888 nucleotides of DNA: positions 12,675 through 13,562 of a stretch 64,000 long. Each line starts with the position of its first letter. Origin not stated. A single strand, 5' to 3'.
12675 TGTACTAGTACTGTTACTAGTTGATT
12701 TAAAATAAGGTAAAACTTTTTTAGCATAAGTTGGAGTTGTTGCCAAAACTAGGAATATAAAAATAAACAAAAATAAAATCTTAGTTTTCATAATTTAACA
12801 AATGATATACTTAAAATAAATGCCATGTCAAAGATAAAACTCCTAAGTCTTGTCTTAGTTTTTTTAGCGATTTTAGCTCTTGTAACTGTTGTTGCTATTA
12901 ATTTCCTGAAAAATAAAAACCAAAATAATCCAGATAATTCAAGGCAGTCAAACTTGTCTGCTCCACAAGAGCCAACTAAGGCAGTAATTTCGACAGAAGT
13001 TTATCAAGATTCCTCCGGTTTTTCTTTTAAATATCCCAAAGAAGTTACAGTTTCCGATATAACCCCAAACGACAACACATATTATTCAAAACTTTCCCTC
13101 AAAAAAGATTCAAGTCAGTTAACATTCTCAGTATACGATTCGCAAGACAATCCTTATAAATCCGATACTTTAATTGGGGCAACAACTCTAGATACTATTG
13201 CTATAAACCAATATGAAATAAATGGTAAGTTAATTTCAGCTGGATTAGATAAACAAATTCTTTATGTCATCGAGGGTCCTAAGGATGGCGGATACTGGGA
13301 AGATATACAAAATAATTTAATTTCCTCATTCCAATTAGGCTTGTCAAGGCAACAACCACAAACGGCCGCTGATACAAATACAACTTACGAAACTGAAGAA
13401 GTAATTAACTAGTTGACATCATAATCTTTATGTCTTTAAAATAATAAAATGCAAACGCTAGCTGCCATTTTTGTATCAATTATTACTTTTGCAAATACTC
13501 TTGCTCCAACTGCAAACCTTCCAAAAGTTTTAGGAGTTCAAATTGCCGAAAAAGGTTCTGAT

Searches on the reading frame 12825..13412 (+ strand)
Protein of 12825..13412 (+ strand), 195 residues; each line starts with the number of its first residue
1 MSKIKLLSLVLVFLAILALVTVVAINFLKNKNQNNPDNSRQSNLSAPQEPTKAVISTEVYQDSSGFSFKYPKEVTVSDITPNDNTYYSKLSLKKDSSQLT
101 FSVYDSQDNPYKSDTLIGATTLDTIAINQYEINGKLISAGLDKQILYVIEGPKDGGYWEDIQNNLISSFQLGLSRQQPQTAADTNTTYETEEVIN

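Call 68: search_protein_families(library=pfam, proteins=[window:12825-13412:+], max_evalue=0.001)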
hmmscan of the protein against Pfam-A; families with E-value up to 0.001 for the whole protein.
window:12825-13412:+ (195 aa): 1 family
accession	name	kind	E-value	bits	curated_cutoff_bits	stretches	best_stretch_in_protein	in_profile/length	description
PF18933.6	PsbP_2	-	1.1e-08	35.8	27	1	16-134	4-120/184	PsbP-like protein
